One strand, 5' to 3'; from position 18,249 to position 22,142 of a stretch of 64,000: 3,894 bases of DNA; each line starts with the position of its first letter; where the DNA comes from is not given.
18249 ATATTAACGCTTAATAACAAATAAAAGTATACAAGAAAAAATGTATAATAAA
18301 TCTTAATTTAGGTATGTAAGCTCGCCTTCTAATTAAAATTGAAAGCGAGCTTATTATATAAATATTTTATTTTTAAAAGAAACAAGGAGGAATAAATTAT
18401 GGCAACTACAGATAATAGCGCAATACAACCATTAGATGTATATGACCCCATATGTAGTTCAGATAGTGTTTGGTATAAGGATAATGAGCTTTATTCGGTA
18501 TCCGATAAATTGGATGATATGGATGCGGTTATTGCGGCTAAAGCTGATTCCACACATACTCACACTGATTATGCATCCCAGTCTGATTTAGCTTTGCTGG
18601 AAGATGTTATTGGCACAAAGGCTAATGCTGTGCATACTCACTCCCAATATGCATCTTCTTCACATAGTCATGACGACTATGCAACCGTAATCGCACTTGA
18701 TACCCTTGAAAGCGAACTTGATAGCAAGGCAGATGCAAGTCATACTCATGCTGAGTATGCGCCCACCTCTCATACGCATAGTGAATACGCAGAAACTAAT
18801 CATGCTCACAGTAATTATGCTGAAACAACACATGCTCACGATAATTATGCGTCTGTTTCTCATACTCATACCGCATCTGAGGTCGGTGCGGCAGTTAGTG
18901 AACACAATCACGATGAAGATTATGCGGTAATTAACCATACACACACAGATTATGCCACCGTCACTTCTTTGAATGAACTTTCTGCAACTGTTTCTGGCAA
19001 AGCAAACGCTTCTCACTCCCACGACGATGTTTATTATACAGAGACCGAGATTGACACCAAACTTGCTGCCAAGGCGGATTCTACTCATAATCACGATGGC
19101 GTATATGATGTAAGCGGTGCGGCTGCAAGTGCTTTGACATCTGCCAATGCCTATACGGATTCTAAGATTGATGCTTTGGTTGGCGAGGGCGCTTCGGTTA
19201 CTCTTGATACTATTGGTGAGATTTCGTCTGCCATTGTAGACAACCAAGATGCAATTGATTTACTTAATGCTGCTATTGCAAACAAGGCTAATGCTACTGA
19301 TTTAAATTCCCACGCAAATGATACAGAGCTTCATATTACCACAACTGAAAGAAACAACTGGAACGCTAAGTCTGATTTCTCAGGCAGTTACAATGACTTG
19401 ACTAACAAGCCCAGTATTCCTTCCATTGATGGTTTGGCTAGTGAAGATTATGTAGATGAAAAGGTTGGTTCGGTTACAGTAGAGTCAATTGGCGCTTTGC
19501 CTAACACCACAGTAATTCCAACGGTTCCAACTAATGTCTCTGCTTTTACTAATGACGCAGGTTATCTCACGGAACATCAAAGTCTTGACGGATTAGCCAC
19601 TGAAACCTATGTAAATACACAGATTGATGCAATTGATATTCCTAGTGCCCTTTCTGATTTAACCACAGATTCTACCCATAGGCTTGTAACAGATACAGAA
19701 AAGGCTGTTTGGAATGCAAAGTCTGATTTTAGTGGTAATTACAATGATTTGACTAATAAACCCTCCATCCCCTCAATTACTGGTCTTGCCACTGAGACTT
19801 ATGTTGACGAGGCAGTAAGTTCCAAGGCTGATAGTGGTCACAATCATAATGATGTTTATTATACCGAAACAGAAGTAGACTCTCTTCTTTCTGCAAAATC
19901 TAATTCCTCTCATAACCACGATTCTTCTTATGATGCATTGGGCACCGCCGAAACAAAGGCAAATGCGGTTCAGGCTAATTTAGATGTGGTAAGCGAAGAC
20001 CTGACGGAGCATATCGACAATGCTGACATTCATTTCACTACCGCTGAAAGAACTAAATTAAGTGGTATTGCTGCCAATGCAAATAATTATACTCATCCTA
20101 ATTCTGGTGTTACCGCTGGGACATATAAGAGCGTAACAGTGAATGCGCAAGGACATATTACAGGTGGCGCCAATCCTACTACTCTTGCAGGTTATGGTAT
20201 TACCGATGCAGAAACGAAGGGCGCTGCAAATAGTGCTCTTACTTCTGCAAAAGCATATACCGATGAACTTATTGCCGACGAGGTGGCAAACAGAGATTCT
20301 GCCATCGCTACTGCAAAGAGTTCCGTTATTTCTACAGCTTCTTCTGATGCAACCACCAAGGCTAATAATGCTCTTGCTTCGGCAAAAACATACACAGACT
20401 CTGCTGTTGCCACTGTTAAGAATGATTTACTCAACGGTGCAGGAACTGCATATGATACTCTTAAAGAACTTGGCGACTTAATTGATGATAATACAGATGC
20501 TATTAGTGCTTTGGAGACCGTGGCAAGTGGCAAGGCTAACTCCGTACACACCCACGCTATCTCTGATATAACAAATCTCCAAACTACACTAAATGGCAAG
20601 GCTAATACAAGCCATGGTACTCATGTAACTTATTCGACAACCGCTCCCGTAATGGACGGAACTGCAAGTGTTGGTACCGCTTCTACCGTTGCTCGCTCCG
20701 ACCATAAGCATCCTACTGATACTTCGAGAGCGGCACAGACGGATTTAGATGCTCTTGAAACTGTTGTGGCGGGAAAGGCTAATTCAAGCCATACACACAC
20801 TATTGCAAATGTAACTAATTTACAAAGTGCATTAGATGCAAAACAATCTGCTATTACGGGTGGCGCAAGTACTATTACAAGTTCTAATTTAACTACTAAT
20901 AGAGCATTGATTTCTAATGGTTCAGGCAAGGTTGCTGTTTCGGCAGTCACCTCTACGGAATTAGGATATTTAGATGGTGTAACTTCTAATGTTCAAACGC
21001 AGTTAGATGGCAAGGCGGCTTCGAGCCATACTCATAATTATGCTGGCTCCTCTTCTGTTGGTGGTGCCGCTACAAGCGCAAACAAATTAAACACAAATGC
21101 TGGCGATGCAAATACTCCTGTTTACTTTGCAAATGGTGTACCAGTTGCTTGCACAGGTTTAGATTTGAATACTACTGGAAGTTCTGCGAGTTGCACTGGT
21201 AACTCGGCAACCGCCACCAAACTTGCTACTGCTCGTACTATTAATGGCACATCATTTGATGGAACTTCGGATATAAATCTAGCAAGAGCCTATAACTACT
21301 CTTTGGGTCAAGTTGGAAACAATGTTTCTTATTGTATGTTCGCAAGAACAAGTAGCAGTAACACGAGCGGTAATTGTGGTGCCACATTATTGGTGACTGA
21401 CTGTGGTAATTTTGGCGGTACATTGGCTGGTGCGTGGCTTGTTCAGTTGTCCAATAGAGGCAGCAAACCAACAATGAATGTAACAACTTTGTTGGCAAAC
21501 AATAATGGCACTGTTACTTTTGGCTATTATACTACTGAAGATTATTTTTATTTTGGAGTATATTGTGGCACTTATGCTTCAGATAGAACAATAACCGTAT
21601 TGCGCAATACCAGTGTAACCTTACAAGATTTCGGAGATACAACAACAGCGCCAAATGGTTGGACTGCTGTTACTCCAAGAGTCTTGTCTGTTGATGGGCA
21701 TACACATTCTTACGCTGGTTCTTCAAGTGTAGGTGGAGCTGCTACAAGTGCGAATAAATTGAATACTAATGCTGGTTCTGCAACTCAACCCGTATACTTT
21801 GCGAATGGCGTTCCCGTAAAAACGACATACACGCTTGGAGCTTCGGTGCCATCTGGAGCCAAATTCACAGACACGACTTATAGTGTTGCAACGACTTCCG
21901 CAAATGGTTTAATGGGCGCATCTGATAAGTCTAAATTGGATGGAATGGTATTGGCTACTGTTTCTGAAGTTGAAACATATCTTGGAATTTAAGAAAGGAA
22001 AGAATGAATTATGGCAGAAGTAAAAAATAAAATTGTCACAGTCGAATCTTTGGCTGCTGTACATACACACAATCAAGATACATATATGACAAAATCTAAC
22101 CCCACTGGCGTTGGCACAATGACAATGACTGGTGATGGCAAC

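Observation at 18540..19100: Very dense HxH arrays in the tail fibres, suggesting a metal-ion-stapled fibre shaft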

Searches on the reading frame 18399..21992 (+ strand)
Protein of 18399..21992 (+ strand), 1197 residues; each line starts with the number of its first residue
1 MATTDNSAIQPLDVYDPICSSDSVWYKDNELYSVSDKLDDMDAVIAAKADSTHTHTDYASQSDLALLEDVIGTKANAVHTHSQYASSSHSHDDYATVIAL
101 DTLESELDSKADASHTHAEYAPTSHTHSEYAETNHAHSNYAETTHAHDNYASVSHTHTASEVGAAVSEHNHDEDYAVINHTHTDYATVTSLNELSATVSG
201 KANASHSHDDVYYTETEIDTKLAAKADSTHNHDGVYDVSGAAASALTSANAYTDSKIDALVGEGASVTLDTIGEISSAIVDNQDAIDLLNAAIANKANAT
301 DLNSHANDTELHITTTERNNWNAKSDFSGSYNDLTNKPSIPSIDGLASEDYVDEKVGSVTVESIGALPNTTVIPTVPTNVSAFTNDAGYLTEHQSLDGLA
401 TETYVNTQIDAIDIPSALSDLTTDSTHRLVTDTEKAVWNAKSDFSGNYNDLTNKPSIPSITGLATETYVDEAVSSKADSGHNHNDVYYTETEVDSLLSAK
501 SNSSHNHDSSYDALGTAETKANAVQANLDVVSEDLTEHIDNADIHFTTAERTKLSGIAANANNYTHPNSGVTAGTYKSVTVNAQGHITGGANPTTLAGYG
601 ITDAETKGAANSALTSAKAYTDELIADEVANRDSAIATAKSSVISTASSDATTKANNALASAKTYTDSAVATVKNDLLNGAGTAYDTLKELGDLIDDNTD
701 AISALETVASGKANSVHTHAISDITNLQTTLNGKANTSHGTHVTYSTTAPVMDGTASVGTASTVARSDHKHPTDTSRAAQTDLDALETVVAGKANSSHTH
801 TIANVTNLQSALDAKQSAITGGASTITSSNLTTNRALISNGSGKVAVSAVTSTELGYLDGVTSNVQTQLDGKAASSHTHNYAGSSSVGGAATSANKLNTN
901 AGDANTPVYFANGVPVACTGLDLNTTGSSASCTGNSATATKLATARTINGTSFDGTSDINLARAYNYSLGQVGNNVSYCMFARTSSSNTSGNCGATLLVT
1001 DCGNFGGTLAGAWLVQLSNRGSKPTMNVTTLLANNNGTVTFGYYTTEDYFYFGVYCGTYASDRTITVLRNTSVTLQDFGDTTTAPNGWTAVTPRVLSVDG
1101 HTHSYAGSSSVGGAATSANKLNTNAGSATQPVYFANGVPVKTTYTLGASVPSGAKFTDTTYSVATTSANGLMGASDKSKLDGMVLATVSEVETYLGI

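Call 4: search_protein_families(library=pfam, proteins=[window:18399-21992:+], max_evalue=0.01)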
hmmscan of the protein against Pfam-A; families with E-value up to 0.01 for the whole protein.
window:18399-21992:+ (1197 aa): 1 family
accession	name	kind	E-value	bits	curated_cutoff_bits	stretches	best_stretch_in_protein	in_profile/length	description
PF12789.12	PTR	-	1.1e-13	51.5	27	2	705-743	17-54/60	Phage tail repeat like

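Call 5: search_protein_families(library=phrogs, proteins=[window:18399-21992:+], max_evalue=0.001)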
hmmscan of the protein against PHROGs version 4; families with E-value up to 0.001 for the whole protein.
window:18399-21992:+ (1197 aa): 5 families
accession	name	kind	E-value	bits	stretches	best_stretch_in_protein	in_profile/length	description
phrog_8309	-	unknown function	1.7e-09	38.3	1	644-739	176-266/312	-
phrog_26019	-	unknown function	9.8e-08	31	1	1094-1157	943-1006/1347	-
phrog_17509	-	unknown function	5e-07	30.5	0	704-739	155-190/281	-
phrog_6907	-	unknown function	8.8e-06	27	1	1104-1191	35-96/99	-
phrog_5181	-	unknown function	1.8e-05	24.2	1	522-1052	143-499/763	-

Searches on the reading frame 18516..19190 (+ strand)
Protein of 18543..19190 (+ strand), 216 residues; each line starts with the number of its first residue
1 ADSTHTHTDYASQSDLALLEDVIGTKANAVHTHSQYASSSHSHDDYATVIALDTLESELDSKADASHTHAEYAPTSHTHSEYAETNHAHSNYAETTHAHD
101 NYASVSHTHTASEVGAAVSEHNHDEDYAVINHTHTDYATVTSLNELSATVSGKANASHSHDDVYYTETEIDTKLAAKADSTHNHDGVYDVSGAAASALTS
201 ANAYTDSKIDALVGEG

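Call 14: search_solved_structures(query=window:18543-19190:+, max_evalue=10, show_alignments=5)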
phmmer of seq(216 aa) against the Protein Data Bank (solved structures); distinct sequences matched with E-value up to 10: 1.
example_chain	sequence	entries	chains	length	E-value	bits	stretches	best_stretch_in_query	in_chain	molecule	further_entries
5jqc_A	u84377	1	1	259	0.75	13.1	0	171-210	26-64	Lmo1076 protein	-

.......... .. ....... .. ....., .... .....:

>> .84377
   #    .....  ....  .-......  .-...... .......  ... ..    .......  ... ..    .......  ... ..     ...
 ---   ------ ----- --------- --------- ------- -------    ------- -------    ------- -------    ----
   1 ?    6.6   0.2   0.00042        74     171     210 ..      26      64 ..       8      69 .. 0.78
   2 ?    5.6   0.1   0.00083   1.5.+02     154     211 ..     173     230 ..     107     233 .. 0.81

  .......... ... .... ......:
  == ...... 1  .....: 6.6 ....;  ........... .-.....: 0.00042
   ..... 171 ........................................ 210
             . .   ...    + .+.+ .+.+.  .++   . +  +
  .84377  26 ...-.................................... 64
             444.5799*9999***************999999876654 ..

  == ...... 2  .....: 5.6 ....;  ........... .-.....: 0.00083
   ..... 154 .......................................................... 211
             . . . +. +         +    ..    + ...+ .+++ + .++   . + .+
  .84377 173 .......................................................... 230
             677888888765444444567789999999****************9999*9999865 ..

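Call 48: search_dna_similar(query=window:18516-19148:+, collection=phages, mode=protein, max_rows=30, max_evalue=0.001)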
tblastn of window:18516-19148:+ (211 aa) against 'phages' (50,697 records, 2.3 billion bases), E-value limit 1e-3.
No match.

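Call 49: predict_structure(alignment_id=A1)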
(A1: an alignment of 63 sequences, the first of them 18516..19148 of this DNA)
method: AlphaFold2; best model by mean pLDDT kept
length: 211 residues; sequences in the alignment: 63
mean_pLDDT: 57.8   pTM: 0.17
mean pLDDT of the five models: 57.8, 57.6, 55.4, 55.0, 52.1
residues with pLDDT >= 90: 0; 70-90: 49; 50-70: 89; < 50: 73
segments of 3 or more residues with pLDDT < 50: 44-51, 75-84, 86-113, 115-127, 129-132
pLDDT, mean of each block of 10 residues (from residue 1): 60 56 76 64 48 61 71 50 46 43 42 45 44 49 67 78 59 79 69 52 57 41
secondary structure, 60 per line:
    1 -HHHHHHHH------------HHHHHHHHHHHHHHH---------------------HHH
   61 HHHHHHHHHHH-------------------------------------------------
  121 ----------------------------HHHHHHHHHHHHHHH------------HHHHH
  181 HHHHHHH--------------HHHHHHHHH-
elements in order: H2-9 H22-36 H58-71 H149-163 H176-187 H202-210

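Call 51: search_protein_representatives(protein=window:18516-19148:+)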
Query: 211 residues. Proteins with E-value up to 0.001 (for the whole library): 2658; up to 1e-10: 754; up to 1e-30: 83. The best 150 are listed.
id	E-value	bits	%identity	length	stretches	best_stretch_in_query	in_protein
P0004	1.9e-93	327.9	47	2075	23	125-194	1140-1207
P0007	1.8e-86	305.2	63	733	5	2-119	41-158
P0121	1.3e-79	282.8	39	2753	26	124-184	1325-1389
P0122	7.2e-74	264.1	46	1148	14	70-193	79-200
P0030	1.7e-71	256.4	51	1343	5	10-211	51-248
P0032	3.2e-70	252.3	47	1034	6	10-146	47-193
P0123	1.6e-68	246.8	65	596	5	128-211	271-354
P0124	2.6e-65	236.3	47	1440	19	159-198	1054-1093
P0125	3.6e-63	229.3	43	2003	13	43-186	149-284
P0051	1.2e-61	224.3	63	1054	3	2-149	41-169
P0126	1.6e-61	223.9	51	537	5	6-114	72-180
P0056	3.4e-60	219.6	53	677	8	14-96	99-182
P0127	6.5e-60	218.7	62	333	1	12-210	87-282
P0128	1.2e-56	208.0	59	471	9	153-197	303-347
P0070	2.1e-55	204.0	38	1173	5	2-210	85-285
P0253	1.1e-23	100.6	47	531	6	61-124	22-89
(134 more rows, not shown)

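Call 68: search_solved_structures(query=A1, max_evalue=1, show_alignments=5)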
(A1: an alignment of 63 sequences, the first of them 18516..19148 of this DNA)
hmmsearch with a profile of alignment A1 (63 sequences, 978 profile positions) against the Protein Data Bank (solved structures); distinct sequences matched with E-value up to 1: 7.
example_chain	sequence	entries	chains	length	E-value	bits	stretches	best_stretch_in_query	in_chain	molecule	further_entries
9j1l_3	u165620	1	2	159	9.2e-07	30.7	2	451-501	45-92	FtbO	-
9j1l_O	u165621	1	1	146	3.8e-06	28.7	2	451-501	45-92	FtbO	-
6e3c_C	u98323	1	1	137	2.4e-05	26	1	715-762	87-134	Dec protein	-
9d93_La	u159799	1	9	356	4.3e-05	25.2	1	538-619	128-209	Tail collar fibers, gp4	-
9j1k_M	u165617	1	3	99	0.00039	22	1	479-509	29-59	CCA-adding enzyme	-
6r5w_A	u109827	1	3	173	0.0024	19.3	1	345-399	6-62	Gp15 protein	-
5aq6_A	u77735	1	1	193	0.9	10.8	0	36-117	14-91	METAL-BINDING PROTEIN ZINT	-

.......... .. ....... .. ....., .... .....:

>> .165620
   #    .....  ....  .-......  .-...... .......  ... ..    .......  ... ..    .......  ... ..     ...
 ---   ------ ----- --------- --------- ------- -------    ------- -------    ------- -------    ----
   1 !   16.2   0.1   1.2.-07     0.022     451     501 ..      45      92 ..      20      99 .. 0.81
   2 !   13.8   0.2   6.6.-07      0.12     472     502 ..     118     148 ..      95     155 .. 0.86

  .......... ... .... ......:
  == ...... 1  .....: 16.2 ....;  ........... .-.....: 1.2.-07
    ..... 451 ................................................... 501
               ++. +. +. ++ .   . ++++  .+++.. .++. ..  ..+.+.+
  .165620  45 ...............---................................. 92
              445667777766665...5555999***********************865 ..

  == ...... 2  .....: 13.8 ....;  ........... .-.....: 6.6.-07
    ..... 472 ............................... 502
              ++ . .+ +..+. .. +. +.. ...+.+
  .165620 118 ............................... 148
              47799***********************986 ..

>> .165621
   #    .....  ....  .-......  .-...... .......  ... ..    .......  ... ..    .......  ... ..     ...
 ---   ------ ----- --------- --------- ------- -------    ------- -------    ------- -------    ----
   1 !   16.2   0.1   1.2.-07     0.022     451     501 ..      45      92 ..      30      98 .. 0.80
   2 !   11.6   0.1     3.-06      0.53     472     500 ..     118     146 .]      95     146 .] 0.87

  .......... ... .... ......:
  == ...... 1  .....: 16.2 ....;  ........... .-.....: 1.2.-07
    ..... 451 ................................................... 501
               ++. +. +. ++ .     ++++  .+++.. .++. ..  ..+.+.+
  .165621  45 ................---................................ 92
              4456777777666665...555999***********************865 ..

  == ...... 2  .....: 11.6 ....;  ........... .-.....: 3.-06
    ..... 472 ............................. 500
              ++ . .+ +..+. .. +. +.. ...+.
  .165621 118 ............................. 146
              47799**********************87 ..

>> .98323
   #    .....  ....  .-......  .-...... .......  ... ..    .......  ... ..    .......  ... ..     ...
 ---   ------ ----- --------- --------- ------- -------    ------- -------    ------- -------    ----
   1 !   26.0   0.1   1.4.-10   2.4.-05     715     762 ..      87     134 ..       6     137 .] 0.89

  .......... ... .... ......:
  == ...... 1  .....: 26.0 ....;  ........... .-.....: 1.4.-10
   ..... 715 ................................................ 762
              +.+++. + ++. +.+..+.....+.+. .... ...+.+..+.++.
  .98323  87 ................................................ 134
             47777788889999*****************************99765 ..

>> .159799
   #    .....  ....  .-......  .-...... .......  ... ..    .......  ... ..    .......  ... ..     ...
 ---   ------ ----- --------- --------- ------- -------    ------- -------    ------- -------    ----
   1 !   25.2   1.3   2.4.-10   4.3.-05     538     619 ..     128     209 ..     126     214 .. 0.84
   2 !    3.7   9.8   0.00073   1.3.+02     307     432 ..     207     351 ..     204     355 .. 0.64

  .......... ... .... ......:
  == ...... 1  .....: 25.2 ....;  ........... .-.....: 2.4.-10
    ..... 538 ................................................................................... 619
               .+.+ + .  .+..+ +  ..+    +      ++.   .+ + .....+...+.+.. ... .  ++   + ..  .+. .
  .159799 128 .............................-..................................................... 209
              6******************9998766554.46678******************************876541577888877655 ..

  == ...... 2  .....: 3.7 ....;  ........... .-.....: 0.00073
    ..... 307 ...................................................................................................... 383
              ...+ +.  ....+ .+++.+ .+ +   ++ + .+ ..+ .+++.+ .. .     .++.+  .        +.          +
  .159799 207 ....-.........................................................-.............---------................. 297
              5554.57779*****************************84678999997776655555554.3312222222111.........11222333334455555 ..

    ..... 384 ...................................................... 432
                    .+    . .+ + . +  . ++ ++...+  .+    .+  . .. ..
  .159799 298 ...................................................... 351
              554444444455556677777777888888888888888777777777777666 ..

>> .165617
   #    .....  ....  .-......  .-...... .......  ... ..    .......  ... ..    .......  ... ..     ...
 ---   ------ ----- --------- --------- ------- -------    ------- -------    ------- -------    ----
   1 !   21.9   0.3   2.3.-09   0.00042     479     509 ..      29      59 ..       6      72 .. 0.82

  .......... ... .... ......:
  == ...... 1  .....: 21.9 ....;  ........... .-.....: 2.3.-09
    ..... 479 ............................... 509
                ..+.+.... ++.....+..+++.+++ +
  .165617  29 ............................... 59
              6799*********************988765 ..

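Call 71: search_protein_families(library=pfam, proteins=[window:18516-19148:+, P0253], max_evalue=10)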
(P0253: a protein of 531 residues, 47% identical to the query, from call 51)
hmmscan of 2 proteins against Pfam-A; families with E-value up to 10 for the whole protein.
window:18516-19148:+ (211 aa): 1 family
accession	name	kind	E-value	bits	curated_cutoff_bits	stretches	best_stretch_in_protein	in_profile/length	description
PF12789.12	PTR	-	0.014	15.9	27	2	8-43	23-54/60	Phage tail repeat like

P0253 (531 aa): 3 families
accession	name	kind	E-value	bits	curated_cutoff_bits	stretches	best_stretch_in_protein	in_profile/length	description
PF21939.1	Gp10_C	-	4.8e-23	83.1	27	1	382-530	2-139/139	Baseplate structural protein Gp10, C-terminal domain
PF12789.12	PTR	-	0.00015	22.2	27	3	126-172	2-48/60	Phage tail repeat like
PF25035.1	SYNE1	-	0.32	11.8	27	1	319-373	40-94/105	Nesprin-1 domain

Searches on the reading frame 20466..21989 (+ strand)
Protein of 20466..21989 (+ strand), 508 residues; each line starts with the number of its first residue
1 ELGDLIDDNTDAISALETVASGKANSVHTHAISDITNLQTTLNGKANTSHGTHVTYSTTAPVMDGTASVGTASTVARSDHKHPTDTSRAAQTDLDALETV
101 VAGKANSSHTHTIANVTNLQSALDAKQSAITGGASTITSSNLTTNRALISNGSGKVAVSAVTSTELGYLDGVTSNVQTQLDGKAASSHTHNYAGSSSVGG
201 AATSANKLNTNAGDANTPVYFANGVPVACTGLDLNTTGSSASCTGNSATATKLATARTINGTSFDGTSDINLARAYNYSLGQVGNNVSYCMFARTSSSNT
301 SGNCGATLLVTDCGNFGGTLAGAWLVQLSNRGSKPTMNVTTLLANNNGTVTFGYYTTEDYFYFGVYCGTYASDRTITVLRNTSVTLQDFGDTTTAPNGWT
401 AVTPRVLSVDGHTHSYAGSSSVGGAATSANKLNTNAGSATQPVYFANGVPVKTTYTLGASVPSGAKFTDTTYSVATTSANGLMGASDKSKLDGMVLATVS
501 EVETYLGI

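Call 67: predict_structure(alignment_id=A2)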
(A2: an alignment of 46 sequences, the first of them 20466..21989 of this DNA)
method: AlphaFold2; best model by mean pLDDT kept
length: 508 residues; sequences in the alignment: 46
mean_pLDDT: 50.2   pTM: 0.25
mean pLDDT of the five models: 50.2, 50.0, 49.0, 48.1, 47.4
residues with pLDDT >= 90: 2; 70-90: 68; 50-70: 164; < 50: 274
segments of 3 or more residues with pLDDT < 50: 69-71, 73-80, 109-112, 146-148, 188-196, 198-201, 236-241, 245-283, 285-332, 334-350, 359-361, 366-446, 450-460, 465-479, 500-503, 505-508
pLDDT, mean of each block of 10 residues (from residue 1): 66 78 56 64 63 52 50 48 56 75 55 64 80 58 51 51 71 87 66 44 53 61 64 51 44 34 32 30 35 35 40 36 39 45 44 52 51 33 30 36 29 31 36 40 46 42 48 43 63 57 46
secondary structure, 60 per line:
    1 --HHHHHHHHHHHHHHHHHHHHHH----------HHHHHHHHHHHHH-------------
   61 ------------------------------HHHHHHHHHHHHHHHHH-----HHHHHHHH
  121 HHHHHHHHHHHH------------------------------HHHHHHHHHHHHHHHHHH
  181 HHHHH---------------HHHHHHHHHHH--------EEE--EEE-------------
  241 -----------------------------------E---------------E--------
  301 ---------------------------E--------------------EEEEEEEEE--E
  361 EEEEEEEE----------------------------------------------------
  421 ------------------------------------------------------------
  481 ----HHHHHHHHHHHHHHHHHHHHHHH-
elements in order: H3-24 H35-47 H91-107 H113-132 H163-185 H201-211 E220-222 E225-227 E349-357 E360-368 H485-507
